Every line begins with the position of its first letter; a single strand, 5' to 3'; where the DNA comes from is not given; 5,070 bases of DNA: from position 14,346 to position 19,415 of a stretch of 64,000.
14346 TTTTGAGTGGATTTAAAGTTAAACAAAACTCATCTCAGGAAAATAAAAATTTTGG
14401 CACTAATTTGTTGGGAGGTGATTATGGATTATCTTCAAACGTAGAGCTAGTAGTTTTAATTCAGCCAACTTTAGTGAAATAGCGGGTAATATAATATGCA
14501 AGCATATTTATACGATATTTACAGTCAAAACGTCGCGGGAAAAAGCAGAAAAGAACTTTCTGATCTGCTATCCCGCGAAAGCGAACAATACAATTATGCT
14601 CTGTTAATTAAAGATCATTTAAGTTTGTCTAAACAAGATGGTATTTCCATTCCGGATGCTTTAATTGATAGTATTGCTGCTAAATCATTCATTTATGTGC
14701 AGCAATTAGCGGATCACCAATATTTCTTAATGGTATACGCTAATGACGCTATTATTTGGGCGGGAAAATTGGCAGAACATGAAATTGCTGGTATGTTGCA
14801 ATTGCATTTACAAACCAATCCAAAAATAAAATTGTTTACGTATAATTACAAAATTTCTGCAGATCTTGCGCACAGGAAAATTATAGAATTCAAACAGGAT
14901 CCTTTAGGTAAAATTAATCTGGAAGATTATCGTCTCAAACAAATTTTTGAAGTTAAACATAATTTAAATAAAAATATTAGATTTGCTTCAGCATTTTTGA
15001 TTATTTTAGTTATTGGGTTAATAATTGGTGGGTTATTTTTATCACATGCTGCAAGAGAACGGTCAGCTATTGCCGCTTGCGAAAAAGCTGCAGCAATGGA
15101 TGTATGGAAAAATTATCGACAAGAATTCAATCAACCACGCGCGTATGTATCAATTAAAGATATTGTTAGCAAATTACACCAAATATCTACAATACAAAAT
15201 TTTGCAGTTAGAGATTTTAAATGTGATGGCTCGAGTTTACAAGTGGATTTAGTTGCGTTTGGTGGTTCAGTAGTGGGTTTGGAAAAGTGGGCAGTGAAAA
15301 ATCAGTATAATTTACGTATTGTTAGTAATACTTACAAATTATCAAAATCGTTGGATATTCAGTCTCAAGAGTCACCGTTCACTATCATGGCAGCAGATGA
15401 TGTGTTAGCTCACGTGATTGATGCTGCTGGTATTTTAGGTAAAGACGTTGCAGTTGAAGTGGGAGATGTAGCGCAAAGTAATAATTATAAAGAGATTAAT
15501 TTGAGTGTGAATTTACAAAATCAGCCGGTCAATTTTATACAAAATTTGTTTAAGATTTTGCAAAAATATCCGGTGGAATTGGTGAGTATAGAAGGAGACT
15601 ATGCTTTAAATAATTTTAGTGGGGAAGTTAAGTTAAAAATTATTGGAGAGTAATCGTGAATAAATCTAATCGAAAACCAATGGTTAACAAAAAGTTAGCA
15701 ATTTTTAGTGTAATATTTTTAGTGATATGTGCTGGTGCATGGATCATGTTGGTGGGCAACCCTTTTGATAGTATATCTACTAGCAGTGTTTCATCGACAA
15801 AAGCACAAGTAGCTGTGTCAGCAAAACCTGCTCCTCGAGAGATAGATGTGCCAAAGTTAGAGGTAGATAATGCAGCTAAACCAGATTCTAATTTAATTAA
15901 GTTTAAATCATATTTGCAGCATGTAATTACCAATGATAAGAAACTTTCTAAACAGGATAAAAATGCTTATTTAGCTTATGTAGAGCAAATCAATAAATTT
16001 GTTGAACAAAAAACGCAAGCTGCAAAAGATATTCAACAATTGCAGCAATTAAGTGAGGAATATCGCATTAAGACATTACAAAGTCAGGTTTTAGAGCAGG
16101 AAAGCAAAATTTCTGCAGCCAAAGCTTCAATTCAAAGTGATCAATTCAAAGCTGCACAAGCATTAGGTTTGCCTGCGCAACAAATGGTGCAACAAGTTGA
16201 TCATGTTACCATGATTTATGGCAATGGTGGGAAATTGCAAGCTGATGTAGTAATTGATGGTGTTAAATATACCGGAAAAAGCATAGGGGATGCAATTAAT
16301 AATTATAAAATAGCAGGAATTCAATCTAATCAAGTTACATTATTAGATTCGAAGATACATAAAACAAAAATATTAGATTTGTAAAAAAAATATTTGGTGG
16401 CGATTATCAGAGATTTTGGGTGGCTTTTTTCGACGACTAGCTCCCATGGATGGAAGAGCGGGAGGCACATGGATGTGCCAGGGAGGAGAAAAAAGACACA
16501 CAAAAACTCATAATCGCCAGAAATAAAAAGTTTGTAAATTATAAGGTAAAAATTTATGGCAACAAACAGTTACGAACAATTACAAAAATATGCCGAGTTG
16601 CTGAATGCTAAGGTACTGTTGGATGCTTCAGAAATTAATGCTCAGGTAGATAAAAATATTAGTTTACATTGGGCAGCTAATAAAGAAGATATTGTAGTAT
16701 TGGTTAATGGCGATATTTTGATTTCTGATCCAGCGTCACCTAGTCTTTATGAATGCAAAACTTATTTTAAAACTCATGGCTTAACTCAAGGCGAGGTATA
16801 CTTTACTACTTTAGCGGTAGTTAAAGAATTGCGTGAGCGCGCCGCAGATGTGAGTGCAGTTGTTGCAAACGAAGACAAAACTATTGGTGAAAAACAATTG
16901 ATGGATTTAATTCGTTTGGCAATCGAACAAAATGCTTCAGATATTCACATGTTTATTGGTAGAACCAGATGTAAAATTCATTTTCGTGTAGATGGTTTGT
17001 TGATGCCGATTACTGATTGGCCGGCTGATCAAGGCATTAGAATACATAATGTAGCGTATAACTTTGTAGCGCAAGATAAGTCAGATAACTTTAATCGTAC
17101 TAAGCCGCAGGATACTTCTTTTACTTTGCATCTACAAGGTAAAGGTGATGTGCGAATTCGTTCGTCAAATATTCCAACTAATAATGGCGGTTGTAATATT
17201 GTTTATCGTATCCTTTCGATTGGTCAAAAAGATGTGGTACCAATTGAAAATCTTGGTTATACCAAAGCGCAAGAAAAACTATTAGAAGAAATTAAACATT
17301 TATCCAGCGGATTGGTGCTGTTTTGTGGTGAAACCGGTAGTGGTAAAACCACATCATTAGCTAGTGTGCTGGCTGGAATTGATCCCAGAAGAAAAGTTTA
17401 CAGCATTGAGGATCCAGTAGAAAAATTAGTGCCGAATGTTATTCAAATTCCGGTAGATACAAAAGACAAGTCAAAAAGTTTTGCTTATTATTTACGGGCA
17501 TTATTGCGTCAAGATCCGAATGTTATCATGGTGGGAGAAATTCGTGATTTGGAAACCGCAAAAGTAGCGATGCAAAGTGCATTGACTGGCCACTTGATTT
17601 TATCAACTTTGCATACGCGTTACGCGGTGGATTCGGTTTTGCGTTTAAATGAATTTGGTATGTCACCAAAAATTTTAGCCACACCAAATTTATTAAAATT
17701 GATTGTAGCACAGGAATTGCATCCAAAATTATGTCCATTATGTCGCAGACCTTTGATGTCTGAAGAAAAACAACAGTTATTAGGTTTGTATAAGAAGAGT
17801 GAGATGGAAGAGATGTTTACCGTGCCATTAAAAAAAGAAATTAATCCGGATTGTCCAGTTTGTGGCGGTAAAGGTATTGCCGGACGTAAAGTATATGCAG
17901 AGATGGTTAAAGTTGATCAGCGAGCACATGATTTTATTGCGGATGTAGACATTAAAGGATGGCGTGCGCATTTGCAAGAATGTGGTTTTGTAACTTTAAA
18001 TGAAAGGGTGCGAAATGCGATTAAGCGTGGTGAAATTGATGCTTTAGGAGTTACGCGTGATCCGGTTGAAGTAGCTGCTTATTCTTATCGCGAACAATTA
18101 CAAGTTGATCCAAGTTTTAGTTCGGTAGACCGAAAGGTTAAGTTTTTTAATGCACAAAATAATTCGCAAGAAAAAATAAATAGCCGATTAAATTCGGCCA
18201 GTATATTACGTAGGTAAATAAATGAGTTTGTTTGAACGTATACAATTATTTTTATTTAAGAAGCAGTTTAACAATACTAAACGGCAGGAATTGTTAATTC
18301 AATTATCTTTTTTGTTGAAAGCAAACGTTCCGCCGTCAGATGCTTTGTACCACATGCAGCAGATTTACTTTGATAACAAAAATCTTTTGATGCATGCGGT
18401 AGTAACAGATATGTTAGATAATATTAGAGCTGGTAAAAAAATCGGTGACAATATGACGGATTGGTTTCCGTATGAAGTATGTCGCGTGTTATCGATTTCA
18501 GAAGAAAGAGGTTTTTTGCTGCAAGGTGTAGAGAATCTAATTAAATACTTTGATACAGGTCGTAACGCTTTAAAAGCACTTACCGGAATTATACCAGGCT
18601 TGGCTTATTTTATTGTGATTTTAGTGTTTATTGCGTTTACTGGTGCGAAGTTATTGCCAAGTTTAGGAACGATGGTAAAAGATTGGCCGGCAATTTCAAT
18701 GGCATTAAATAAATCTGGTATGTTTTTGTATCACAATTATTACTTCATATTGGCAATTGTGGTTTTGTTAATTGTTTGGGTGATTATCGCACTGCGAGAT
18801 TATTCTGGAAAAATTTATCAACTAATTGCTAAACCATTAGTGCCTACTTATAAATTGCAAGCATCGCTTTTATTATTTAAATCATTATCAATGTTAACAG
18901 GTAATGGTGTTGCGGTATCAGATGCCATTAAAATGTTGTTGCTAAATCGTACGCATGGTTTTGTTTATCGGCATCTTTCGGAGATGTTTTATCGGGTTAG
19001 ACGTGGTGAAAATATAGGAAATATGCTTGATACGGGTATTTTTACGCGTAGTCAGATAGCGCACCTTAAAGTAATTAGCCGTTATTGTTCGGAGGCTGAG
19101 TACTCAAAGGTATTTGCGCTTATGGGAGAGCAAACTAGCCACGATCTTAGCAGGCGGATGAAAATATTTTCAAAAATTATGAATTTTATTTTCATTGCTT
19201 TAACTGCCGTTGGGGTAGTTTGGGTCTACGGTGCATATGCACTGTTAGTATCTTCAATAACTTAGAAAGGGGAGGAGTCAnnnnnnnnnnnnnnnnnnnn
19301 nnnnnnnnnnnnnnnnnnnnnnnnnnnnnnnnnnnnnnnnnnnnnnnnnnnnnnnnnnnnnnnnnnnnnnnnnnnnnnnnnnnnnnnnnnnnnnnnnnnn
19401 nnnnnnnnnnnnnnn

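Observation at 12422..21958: Compact chromosomal type IVb-pilus / T2SS-like cluster with R64/PAPI-1 pilN-O-P-Q-R-S gene order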

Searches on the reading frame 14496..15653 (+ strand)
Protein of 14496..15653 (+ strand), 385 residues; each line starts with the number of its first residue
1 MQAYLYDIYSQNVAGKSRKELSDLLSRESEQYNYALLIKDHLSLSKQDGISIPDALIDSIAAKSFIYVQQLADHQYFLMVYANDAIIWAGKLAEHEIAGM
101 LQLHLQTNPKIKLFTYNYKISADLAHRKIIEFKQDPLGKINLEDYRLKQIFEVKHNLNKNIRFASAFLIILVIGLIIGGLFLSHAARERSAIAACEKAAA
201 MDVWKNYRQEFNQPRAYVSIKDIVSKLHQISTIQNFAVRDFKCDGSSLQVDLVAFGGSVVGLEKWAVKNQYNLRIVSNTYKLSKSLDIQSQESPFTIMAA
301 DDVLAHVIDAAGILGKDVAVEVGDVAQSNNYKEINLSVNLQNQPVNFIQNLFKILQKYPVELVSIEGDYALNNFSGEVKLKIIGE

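Call 3: search_protein_families(library=pfam, proteins=[window:14496-15653:+], max_evalue=0.1)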
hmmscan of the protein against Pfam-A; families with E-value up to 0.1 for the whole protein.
window:14496-15653:+ (385 aa): 0 families

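Call 4: search_protein_families(library=ncbifam, proteins=[window:14496-15653:+], max_evalue=0.1)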
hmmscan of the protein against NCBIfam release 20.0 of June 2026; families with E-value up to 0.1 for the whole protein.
window:14496-15653:+ (385 aa): 0 families

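Call 31: search_solved_structures(query=A1, max_evalue=10)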
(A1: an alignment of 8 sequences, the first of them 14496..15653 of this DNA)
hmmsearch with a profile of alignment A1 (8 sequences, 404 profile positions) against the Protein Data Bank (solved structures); distinct sequences matched with E-value up to 10: 2.
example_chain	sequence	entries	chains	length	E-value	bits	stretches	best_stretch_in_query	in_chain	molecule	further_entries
8x6k_A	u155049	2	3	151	0.24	13.2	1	324-377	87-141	tRNA (cytidine(56)-2'-O)-methyltransferase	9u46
6t74_A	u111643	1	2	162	0.72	11.6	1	232-288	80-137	Ptaureo1a lov2 domain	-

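Call 36: find_homologous_proteins(query=window:14496-15653:+, max_evalue=0.001)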
Query window:14496-15653:+ (385 aa): 5 proteins with E <= 0.001 among 5693 candidates.
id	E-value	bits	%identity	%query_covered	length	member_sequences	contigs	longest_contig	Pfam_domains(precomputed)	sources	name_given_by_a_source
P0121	7.1e-228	774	92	100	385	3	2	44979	-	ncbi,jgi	ncbi:MAG: hypothetical protein PVG30_04415 [Gammaproteobacteria bacterium]|jgi:hypothetical protein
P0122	3.1e-203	693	81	100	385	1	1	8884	-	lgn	-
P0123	4.1e-153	528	60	100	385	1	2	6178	-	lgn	-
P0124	8.3e-151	520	61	100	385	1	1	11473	-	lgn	-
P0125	2.0e-42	164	30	99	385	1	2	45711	-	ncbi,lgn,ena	-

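Call 39: find_homologous_proteins(query=A5, max_evalue=0.001)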
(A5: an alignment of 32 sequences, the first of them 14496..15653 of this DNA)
Query A5 (32 sequences) (385 aa, profile of the alignment): 532 proteins with E <= 0.001 among 8000 candidates; the best 120 are listed.
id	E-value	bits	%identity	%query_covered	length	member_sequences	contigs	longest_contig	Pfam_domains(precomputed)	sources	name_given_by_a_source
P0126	5.5e-179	614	19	56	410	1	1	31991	-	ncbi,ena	-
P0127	5.9e-178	610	-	-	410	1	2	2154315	-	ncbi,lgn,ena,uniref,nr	ncbi:hypothetical protein [Aquicella lusitana]|uniref:Pilin accessory protein (PilO) n=1 Tax=Aquicel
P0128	1.7e-177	609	18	55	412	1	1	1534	-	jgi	jgi:hypothetical protein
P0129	2.3e-177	608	20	58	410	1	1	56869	-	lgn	-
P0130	5.2e-177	607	16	44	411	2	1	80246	-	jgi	jgi:hypothetical protein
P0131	1.9e-176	605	17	54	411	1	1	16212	-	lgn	-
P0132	4.8e-176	604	20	56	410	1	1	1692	-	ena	-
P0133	5.1e-176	604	20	56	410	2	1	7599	-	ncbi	-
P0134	5.3e-176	604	17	58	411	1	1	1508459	-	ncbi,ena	-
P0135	1.3e-175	602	21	56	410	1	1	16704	-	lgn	-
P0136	1.6e-175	602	21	56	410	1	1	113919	-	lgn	-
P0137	3.0e-175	601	22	55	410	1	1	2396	-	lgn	-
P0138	5.0e-175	600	-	-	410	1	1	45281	-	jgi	jgi:hypothetical protein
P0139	6.0e-175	600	20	56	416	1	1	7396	-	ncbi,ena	-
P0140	8.2e-175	600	21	56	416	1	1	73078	-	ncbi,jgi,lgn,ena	-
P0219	5.8e-169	580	18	56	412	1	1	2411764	-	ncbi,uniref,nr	ncbi:hypothetical protein AQUSIP_22110 [Aquicella siphonis]|uniref:Uncharacterized protein n=1 Tax=A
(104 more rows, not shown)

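Call 46: find_encoding_contigs(protein=P0219, flank=10000, max_places=2)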
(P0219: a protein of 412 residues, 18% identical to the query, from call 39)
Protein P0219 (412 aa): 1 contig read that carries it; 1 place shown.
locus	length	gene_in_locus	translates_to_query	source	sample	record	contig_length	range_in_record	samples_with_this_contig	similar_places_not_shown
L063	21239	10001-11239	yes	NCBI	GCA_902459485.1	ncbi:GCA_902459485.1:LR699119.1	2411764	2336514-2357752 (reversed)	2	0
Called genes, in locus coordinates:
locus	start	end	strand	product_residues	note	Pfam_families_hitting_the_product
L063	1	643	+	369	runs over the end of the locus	PF02463:SMC_N, PF13175:AAA_15, PF13476:AAA_23, PF13304:AAA_21 (faint)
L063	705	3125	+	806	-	PF02518:HATPase_c, PF00204:DNA_gyraseB, PF01751:Toprim, PF21249:GyrB_hook, PF18053:GyrB_insert, PF00986:DNA_gyraseB_C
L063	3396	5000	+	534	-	PF00437:T2SSE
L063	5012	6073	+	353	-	PF00482:T2SSF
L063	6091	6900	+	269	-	-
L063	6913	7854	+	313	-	PF07963:N_methyl (weak)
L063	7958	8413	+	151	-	PF10671:TcpQ (weak)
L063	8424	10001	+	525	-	PF07655:Secretin_N_2 (weak), PF00263:Secretin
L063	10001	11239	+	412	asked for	-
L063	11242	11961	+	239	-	-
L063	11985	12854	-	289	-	PF02567:PhzC-PhzF (weak), PF01678:DAP_epimerase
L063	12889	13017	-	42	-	-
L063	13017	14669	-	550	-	PF00342:PGI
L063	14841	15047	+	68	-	-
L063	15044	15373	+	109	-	PF05164:ZapA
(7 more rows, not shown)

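Call 56: predict_structure(alignment_id=A6)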
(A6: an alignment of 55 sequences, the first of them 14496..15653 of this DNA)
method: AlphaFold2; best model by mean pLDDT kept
length: 385 residues; sequences in the alignment: 55
mean_pLDDT: 74.3   pTM: 0.47
mean pLDDT of the five models: 74.3, 72.3, 72.0, 67.5, 67.2
residues with pLDDT >= 90: 78; 70-90: 186; 50-70: 61; < 50: 60
segments of 3 or more residues with pLDDT < 50: 1-14, 26-50, 143-160
pLDDT, mean of each block of 10 residues (from residue 1): 37 50 49 32 36 68 83 77 71 78 77 82 68 71 45 43 65 87 82 69 72 70 89 90 90 91 94 91 84 71 90 81 87 91 89 86 90 90 88
secondary structure, 60 per line:
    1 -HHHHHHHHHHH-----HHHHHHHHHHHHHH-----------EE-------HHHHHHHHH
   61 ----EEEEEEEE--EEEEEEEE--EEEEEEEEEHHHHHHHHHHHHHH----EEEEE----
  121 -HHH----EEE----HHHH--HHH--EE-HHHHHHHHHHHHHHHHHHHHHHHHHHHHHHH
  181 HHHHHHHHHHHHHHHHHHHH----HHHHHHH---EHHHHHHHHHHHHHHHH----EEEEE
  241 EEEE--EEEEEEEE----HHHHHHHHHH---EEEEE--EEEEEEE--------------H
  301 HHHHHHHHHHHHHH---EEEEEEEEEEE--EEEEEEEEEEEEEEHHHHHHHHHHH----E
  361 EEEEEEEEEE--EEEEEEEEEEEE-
elements in order: H2-12 H18-31 H52-60 E65-72 E75-82 E85-93 H94-107 E112-116 E129-131 H136-139 H150-200 H205-211 H216-231 E236-244 E247-254 H259-268 E272-276 E279-285 H300-314 E318-328 E331-344 H345-355 E360-370 E373-384

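Call 58: search_protein_families(library=pfam, alignment_id=A6, max_evalue=0.1)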
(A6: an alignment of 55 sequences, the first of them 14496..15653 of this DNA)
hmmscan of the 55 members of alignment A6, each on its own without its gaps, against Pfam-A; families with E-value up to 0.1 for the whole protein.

A. member 1, window:14496-15653:+ (385 aa): 0 families

B. families by the number of members that match (of 55 scanned): 13 families
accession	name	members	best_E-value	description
PF16661.11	Lactamase_B_6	14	0.0023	Metallo-beta-lactamase superfamily domain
PF12866.13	DUF3823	1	0.0046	Protein of unknown function (DUF3823) N-terminal domain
PF25741.1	Viral_FcR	1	0.015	Viral Fc-gamma receptor-like domain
PF22508.2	InlJ_IG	1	0.016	Internalin J, Immunoglobulin-like domain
PF17638.7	UL42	1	0.031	HCMV UL42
PF04398.17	DUF538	1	0.045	Protein of unknown function, DUF538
PF20736.2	Glyco_hydro127M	1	0.073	Beta-L-arabinofuranosidase, GH127 middle domain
PF00381.24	PTS-HPr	1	0.075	PTS HPr component phosphorylation site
PF06781.17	CrgA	1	0.079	Cell division protein CrgA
PF19670.4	DUF6173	1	0.081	Family of unknown function (DUF6173)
PF11446.13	DUF2897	1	0.086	Protein of unknown function (DUF2897)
PF19744.4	DUF6232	1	0.087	Family of unknown function (DUF6232)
PF14271.11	DUF4359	1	0.092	Domain of unknown function (DUF4359)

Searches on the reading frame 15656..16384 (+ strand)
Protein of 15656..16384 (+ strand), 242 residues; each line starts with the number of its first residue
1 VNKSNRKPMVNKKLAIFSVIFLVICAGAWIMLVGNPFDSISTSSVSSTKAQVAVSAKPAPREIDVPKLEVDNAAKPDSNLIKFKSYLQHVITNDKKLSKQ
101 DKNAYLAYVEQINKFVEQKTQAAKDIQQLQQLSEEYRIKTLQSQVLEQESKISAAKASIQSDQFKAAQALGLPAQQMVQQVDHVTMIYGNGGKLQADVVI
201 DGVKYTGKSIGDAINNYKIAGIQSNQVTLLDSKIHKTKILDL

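Call 3: search_protein_families(library=pfam, proteins=[window:15656-16384:+], max_evalue=0.1)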
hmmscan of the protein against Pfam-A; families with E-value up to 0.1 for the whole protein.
window:15656-16384:+ (242 aa): 2 families
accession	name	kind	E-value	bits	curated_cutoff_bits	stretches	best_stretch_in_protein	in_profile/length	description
PF14749.11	Acyl-CoA_ox_N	-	0.0015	19.4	25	1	81-146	16-81/120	Acyl-coenzyme A oxidase N-terminal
PF05524.18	PEP-utilisers_N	-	0.052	14.1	24.4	1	108-183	33-112/121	PEP-utilising enzyme, N-terminal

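Call 4: search_protein_families(library=ncbifam, proteins=[window:15656-16384:+], max_evalue=0.1)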
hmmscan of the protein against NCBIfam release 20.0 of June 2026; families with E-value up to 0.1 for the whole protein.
window:15656-16384:+ (242 aa): 2 families
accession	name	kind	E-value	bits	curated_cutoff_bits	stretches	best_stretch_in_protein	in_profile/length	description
TIGR03021.1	pilP_fam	equivalog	5.9e-05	24.1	34.65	1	126-229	4-118/119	type IV pilus biogenesis protein PilP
NF033885.1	conj_TraP_IncI1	equivalog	0.00051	19.8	135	1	6-157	6-153/217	conjugal transfer protein TraP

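Call 32: search_solved_structures(query=A3, max_evalue=10)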
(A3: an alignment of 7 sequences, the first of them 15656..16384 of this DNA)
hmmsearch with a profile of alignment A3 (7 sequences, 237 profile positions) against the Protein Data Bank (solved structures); distinct sequences matched with E-value up to 10: 11.
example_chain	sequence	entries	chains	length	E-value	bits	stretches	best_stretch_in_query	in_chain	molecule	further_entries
9lrv_D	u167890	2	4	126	0.032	17.3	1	80-159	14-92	Histone H2B-alpha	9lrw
6znl_M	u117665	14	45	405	0.061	16.4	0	99-151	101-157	Dynactin subunit 2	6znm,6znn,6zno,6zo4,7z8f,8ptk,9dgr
30dr_M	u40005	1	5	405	0.061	16.4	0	99-151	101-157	Dynactin subunit 2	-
1k0v_A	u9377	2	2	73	0.064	16.3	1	165-218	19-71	CopZ | similar to mercuric transport protein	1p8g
9hmf_O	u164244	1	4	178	0.29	14.2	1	15-66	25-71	Flagellar protein FliL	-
7saz_A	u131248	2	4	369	0.33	14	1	7-104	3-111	GldM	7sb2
2cmp_A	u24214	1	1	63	0.39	13.8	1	121-155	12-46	TERMINASE SMALL SUBUNIT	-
4zc3_A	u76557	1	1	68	0.44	13.6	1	121-155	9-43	Terminase small subunit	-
5nc6_B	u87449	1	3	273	0.62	13.1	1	13-73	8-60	Peptidoglycan N-acetylglucosamine deacetylase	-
6f63_A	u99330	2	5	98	5.5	10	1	68-145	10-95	Synaptonemal complex protein 1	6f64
8j07_3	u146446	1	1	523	5.8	9.9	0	130-169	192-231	Dynein regulatory complex subunit 3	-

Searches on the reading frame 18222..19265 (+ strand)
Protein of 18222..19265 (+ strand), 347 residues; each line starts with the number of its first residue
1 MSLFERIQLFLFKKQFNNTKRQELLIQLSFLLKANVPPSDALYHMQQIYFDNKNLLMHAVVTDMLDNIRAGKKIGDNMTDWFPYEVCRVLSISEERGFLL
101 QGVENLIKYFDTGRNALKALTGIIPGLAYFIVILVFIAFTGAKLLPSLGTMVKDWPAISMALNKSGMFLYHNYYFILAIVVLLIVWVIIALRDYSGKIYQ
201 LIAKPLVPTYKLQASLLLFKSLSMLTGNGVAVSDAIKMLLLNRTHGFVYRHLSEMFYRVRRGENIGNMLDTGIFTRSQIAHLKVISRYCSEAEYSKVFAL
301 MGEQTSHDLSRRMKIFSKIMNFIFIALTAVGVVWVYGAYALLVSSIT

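Call 3: search_protein_families(library=pfam, proteins=[window:18222-19265:+], max_evalue=0.1)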
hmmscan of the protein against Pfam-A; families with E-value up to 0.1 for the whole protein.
window:18222-19265:+ (347 aa): 3 families
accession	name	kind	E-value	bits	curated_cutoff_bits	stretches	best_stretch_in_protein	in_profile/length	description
PF00482.28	T2SSF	-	1.7e-12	47.8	25.2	2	25-146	2-125/125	Type II secretion system (T2SS), protein F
PF12025.13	Phage_C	-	0.038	14.3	25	0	61-87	24-50/68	Phage protein C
PF15861.10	partial_CstF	-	0.088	13.1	27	0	45-93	7-54/62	Partial cleavage stimulation factor domain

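Call 4: search_protein_families(library=ncbifam, proteins=[window:18222-19265:+], max_evalue=0.1)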
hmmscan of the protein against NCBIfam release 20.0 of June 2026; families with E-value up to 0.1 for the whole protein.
window:18222-19265:+ (347 aa): 4 families
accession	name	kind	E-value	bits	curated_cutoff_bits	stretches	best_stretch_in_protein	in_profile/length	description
NF041012.2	T4P_ComGB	equivalog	5.7e-11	42.3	240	1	21-337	3-321/332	competence type IV pilus assembly protein ComGB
TIGR02120.1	GspF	equivalog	3.8e-09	36.3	424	1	7-271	51-324/401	type II secretion system inner membrane protein GspF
NF007861.0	PRK10573.1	equivalog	2.3e-06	26.9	401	1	12-269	52-319/401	protein transport protein HofC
NF010328.0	PRK13763.1-3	equivalog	0.078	12.7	194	0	232-261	161-190/197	putative RNA-processing protein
